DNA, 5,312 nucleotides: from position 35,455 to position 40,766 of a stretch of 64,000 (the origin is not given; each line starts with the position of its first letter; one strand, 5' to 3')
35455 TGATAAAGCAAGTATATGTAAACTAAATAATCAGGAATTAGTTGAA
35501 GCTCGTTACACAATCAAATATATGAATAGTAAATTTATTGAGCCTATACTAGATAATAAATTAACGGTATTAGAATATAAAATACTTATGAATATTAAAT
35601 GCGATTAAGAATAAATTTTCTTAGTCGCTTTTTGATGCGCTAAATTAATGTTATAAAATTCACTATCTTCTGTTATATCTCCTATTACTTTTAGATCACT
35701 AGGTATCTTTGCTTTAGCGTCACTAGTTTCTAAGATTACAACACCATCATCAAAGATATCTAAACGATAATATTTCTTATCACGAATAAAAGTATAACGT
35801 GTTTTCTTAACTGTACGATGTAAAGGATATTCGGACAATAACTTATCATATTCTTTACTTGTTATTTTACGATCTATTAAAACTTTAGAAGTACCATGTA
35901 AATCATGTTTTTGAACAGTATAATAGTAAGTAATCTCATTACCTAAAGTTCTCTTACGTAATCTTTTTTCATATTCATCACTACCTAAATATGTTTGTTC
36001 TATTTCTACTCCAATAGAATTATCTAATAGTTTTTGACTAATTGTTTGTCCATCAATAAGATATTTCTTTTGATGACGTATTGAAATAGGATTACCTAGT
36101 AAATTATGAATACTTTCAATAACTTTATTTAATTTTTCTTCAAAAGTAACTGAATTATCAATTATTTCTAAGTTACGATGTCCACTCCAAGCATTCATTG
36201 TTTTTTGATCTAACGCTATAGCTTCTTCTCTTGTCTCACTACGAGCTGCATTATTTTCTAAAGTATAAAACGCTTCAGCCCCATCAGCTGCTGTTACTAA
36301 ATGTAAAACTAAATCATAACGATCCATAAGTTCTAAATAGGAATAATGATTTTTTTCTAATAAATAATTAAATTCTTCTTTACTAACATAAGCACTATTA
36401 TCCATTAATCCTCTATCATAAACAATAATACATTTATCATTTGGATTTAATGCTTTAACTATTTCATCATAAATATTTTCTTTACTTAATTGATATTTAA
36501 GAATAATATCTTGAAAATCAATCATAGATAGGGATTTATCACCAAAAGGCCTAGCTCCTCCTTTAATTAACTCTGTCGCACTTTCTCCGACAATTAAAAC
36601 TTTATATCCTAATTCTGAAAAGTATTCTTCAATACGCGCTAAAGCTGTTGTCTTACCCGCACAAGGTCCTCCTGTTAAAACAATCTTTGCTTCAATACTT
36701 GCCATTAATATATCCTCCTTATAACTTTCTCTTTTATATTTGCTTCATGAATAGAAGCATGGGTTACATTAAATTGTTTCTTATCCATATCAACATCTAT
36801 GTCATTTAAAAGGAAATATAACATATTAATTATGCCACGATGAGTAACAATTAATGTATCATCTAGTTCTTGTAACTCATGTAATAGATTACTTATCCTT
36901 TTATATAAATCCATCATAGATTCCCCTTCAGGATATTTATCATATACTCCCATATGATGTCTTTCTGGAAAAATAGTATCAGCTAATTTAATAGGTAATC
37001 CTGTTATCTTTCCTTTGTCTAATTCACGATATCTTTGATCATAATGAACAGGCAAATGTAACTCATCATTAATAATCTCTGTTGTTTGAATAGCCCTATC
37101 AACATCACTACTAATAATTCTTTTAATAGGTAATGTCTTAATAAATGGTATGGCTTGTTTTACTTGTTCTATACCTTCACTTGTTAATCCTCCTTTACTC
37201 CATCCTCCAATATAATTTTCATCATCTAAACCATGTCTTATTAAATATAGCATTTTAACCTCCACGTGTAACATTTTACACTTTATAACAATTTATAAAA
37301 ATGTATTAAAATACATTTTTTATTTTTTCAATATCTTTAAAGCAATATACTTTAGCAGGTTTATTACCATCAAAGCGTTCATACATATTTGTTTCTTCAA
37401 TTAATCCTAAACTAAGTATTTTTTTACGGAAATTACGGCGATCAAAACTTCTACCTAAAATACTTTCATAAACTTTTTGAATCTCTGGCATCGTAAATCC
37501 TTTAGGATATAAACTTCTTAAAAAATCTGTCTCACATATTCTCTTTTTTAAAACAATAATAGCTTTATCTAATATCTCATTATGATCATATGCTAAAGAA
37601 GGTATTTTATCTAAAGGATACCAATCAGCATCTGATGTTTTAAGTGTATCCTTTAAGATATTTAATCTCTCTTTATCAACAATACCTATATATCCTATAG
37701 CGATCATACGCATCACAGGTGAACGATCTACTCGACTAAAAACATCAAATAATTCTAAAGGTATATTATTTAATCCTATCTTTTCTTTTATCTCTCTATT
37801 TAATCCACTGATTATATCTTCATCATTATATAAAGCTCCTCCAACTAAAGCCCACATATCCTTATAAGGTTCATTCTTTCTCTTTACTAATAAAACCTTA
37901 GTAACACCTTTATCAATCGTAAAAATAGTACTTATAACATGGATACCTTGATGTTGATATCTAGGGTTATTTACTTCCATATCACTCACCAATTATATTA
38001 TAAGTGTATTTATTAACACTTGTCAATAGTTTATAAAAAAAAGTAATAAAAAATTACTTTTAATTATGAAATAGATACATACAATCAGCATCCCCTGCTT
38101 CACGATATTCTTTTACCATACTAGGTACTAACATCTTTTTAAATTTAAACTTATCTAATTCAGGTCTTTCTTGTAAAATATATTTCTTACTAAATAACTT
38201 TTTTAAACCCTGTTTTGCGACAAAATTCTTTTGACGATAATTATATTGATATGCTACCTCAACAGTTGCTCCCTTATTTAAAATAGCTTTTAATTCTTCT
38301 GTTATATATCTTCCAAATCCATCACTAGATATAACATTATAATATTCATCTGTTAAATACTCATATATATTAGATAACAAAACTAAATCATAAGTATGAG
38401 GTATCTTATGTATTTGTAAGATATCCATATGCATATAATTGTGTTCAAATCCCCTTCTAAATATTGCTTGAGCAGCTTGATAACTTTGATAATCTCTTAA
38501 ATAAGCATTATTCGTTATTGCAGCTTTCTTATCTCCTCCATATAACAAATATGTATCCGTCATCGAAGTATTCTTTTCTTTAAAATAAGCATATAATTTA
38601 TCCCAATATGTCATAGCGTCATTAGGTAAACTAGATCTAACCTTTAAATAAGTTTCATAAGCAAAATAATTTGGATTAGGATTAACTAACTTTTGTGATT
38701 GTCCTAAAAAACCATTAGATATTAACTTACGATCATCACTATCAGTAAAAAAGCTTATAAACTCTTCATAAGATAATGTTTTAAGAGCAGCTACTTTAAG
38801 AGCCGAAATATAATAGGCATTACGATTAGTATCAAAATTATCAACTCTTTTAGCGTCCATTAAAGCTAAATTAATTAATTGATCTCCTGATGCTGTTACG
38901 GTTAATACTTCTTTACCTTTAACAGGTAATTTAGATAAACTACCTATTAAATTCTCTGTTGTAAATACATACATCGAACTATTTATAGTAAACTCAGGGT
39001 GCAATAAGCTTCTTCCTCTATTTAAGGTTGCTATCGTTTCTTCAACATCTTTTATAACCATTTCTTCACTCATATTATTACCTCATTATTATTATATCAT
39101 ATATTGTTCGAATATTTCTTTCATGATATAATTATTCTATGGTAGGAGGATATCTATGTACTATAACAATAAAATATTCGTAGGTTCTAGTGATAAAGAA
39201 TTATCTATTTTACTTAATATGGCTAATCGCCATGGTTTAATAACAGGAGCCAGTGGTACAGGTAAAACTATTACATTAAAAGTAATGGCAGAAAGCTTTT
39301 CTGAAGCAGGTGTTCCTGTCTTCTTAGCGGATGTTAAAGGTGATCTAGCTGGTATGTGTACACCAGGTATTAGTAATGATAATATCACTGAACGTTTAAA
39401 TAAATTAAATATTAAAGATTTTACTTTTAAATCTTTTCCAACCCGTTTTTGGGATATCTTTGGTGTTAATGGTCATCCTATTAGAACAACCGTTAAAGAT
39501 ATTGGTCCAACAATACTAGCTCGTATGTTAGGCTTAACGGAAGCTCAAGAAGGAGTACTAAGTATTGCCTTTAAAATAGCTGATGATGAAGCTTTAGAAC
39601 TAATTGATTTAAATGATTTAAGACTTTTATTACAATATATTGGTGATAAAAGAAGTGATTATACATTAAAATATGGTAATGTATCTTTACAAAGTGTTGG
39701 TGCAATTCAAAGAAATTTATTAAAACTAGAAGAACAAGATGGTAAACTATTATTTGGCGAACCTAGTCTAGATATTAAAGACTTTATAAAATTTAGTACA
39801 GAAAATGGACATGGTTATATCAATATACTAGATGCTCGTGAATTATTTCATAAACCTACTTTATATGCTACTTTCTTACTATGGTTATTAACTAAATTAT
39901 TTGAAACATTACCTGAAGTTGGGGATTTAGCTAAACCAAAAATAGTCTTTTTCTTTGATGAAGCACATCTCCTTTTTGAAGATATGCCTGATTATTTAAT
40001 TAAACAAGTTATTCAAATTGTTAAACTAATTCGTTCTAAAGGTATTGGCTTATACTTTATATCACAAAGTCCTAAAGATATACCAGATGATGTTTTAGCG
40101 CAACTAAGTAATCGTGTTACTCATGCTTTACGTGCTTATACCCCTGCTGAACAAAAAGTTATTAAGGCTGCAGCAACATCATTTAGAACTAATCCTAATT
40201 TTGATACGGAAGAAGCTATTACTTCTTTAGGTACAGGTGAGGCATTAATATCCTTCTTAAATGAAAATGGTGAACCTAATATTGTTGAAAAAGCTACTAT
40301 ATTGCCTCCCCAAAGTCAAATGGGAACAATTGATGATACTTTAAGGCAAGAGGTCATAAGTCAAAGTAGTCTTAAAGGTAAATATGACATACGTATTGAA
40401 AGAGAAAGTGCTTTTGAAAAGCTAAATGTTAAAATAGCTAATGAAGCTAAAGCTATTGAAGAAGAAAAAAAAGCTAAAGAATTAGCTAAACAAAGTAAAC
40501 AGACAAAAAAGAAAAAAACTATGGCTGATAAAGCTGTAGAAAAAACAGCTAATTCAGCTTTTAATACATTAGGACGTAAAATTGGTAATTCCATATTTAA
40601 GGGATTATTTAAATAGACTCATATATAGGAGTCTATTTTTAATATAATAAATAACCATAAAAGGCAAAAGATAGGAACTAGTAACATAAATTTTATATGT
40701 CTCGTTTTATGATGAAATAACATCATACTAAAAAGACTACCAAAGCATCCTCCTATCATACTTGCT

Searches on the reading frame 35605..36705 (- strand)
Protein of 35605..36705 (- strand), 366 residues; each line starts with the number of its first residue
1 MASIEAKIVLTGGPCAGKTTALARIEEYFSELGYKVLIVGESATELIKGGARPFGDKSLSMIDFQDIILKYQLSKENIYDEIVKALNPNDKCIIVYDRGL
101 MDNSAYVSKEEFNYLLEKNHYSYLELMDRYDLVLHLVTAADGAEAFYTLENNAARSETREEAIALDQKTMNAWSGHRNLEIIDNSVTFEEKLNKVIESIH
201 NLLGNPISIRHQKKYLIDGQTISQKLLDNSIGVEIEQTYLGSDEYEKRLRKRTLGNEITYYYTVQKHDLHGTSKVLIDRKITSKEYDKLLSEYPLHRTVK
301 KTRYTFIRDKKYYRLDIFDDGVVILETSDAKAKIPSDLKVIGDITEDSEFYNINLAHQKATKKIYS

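Call 10: search_protein_families(library=pfam, proteins=[window:35605-36705:-])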
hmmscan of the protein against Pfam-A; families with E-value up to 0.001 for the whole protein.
window:35605-36705:- (366 aa): 3 families
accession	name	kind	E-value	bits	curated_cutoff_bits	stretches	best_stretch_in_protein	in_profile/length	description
PF13521.12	AAA_28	-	2.6e-21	77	27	1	7-191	1-164/164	AAA domain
PF08433.16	KTI12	-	4.2e-05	23.6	22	1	8-45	4-41/271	Chromatin associated protein KTI12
PF02223.23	Thymidylate_kin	-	0.00018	21.7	27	1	16-139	7-127/185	Thymidylate kinase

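Call 39: search_protein_families(library=ncbifam, proteins=[window:35605-36705:-], max_evalue=0.01)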
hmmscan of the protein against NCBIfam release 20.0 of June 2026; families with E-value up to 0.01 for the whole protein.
window:35605-36705:- (366 aa): 4 families
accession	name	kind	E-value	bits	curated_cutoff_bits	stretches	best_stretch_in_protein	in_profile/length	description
TIGR00041.1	DTMP_kinase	equivalog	0.00049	19.8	83.25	1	8-119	7-121/196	dTMP kinase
NF010248.0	PRK13695.1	equivalog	0.0019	18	156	1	5-37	3-35/180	NTPase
TIGR01448.2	helicase_RecD2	equivalog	0.0036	15.5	500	1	8-38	334-364/713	SF1B family DNA helicase RecD2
TIGR00750.1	lao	equivalog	0.0048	16.1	240.75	1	8-57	37-85/300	methylmalonyl Co-A mutase-associated GTPase MeaB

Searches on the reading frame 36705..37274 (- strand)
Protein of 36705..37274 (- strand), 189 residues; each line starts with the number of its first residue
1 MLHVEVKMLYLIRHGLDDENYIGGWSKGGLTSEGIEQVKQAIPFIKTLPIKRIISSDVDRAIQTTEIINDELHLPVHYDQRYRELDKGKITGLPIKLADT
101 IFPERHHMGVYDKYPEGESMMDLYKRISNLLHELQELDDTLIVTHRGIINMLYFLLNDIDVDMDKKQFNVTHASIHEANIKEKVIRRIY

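Call 10: search_protein_families(library=pfam, proteins=[window:36705-37274:-])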
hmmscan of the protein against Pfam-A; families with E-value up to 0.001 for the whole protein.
window:36705-37274:- (189 aa): 1 family
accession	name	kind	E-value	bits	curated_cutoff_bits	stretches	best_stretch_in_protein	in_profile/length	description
PF00300.27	His_Phos_1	-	9e-32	110.7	21.7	1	9-182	1-183/194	Histidine phosphatase superfamily (branch 1)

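Call 39: search_protein_families(library=ncbifam, proteins=[window:36705-37274:-], max_evalue=0.01)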
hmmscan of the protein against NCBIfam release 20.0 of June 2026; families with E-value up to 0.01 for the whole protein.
window:36705-37274:- (189 aa): 16 families
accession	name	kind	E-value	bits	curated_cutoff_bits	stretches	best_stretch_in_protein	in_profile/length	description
TIGR03162.1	ribazole_cobC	equivalog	2.5e-23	82.4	162.9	1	9-163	1-162/176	alpha-ribazole phosphatase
NF038349.1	dPGM_arch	equivalog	4.4e-18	65.9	225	1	11-183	3-174/194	2,3-diphosphoglycerate-dependent phosphoglycerate mutase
NF045917.1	PhserinePhPspA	equivalog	3.1e-16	59.7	350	1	9-174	4-178/211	phosphoserine phosphatase PspA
NF002901.0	PRK03482.1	equivalog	4.8e-16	59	261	1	9-145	4-150/215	2,3-diphosphoglycerate-dependent phosphoglycerate mutase GpmB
NF011580.0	PRK15004.1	equivalog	1.6e-13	51.2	250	1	9-88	3-85/203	adenosylcobalamin/alpha-ribazole phosphatase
TIGR03848.1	MSMEG_4193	subfamily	4.8e-13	49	203.85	1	9-136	2-135/204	MSMEG_4193 family putative phosphomutase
NF005567.0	PRK07238.1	equivalog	9.2e-13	48.2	326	1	8-152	179-333/378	bifunctional RNase H/acid phosphatase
NF009994.0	PRK13463.1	equivalog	1.7e-11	44.3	277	1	9-163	5-169/203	phosphoserine phosphatase 1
NF002339.0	PRK01295.1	equivalog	9.5e-07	28.5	316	1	7-129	3-137/206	2,3-bisphosphoglycerate-dependent phosphoglycerate mutase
NF010713.0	PRK14115.1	equivalog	6.8e-06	25.6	305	1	7-93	2-96/248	2,3-diphosphoglycerate-dependent phosphoglycerate mutase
TIGR01258.1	pgm_1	subfamily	5.6e-05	22.6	81.7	1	9-94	3-96/245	2,3-bisphosphoglycerate-dependent phosphoglycerate mutase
TIGR00249.1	sixA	equivalog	7.1e-05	22.7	74.5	1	9-73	3-68/154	phosphohistidine phosphatase SixA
NF002217.0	PRK01112.1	equivalog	0.00019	20.9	320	1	8-67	3-65/228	2,3-bisphosphoglycerate-dependent phosphoglycerate mutase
NF010715.0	PRK14117.1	equivalog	0.00067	19.2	421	1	11-98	6-101/230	phosphoglycerate mutase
NF010716.0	PRK14118.1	equivalog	0.0033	16.7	409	1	9-97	3-99/227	2,3-diphosphoglycerate-dependent phosphoglycerate mutase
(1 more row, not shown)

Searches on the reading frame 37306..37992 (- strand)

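Call 10: search_protein_families(library=pfam, proteins=[window:37306-37992:-])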
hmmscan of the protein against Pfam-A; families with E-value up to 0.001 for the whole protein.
window:37306-37992:- (228 aa): 3 families
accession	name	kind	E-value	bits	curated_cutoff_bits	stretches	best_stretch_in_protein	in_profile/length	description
PF21906.2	NrtR_WHD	-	4.5e-20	72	27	1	161-218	4-61/61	NrtR DNA-binding winged helix domain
PF00293.34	NUDIX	-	9.1e-12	45.6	21.1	1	23-140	8-130/134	NUDIX domain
PF19368.5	AraR_C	-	5.5e-08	33.4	23.8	1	162-219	9-67/82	AraR C-terminal winged HTH domain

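Call 39: search_protein_families(library=ncbifam, proteins=[window:37306-37992:-], max_evalue=0.01)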
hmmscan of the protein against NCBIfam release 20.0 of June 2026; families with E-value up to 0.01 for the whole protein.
window:37306-37992:- (228 aa): 13 families
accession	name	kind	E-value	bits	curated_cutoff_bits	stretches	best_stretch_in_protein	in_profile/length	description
NF050029.2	TransRepNtr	equivalog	1.8e-34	119.3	400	1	10-219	15-226/245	ADPR responsive transcriptional repressor NtrR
NF003788.0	PRK05379.1-5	equivalog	1e-06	28.3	354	1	31-127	224-326/351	bifunctional nicotinamide-nucleotide adenylyltransferase/Nudix hydroxylase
NF003785.0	PRK05379.1-1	equivalog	2e-06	27.3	418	1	31-94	214-283/347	bifunctional nicotinamide-nucleotide adenylyltransferase/Nudix hydroxylase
NF003787.0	PRK05379.1-4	equivalog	3.1e-06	26.4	449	1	30-129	218-323/346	bifunctional nicotinamide-nucleotide adenylyltransferase/Nudix hydroxylase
NF003791.0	PRK05379.2-3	equivalog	3.2e-06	26.6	409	1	31-113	213-301/340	bifunctional nicotinamide-nucleotide adenylyltransferase/Nudix hydroxylase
NF003786.0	PRK05379.1-2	equivalog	3.3e-06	26.5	397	1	31-143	229-350/354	bifunctional nicotinamide-nucleotide adenylyltransferase/Nudix hydroxylase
NF006961.0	PRK09438.1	equivalog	4.6e-05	22.9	103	1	22-83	14-72/151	dihydroneopterin triphosphate diphosphatase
NF003790.0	PRK05379.2-2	equivalog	0.00013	21.2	403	1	25-130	222-332/354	bifunctional nicotinamide mononucleotide adenylyltransferase/ADP-ribose pyrophosphatase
NF006530.0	PRK08999.1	equivalog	0.00015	21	245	1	16-75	5-63/315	Nudix family hydrolase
NF011963.0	PRK15434.1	subfamily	0.00032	20.4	146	1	19-75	17-73/159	GDP-mannose mannosyl hydrolase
NF001937.0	PRK00714.1-4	equivalog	0.0028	17.3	139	1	30-79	19-65/161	RNA pyrophosphohydrolase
NF011922.0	PRK15393.1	equivalog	0.0038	16.9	152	1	21-85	40-107/182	NUDIX hydrolase YfcD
NF007834.0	PRK10546.1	equivalog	0.0068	16.2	156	1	17-76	4-61/135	pyrimidine (deoxy)nucleoside triphosphate diphosphatase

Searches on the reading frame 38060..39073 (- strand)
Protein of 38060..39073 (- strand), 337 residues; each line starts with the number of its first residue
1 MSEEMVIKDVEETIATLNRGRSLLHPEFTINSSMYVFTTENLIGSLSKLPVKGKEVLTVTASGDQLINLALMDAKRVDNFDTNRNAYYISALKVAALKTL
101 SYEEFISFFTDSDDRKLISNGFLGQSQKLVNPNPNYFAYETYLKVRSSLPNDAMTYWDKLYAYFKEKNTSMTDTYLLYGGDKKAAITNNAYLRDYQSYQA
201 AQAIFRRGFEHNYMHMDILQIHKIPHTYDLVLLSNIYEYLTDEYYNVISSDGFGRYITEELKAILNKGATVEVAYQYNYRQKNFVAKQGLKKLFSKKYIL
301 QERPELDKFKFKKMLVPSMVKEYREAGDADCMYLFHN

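Call 10: search_protein_families(library=pfam, proteins=[window:38060-39073:-])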
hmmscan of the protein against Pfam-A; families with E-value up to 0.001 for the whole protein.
window:38060-39073:- (337 aa): 1 family
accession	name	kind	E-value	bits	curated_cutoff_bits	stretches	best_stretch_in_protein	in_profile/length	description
PF11899.13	DUF3419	-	1.4e-14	54.6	28.2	1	26-174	4-133/385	Protein of unknown function (DUF3419)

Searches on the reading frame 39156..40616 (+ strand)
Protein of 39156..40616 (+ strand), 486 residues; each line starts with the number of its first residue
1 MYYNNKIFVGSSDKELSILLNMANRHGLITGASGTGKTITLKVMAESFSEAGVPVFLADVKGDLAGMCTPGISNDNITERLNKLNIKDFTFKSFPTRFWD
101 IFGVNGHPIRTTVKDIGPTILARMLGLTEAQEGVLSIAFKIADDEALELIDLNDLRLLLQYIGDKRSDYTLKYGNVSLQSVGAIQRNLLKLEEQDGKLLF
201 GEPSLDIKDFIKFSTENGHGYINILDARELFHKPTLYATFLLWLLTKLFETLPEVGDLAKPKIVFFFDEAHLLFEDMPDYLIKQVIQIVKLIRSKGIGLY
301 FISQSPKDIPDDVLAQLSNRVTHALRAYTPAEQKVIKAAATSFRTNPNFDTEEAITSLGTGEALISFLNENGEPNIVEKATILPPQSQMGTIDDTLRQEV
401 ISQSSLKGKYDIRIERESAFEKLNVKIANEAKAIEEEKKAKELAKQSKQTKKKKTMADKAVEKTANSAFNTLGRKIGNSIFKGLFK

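Call 10: search_protein_families(library=pfam, proteins=[window:39156-40616:+])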
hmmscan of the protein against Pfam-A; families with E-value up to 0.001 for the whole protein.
window:39156-40616:+ (486 aa): 5 families
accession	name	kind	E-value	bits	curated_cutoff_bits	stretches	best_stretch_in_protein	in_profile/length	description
PF05872.18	HerA_C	-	9.3e-192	638.6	22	1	7-483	4-492/502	Helicase HerA-like C-terminal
PF01935.23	DUF87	-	2.5e-09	38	23.2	1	15-226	13-200/220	Helicase HerA, central domain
PF13401.12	AAA_22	-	0.00016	22.4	27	0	24-61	5-42/130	AAA domain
PF13191.12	AAA_16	-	0.00068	20.6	32.6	0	22-55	15-55/167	AAA ATPase domain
PF13604.12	AAA_30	-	0.00082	19.6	27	0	24-60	18-54/191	AAA domain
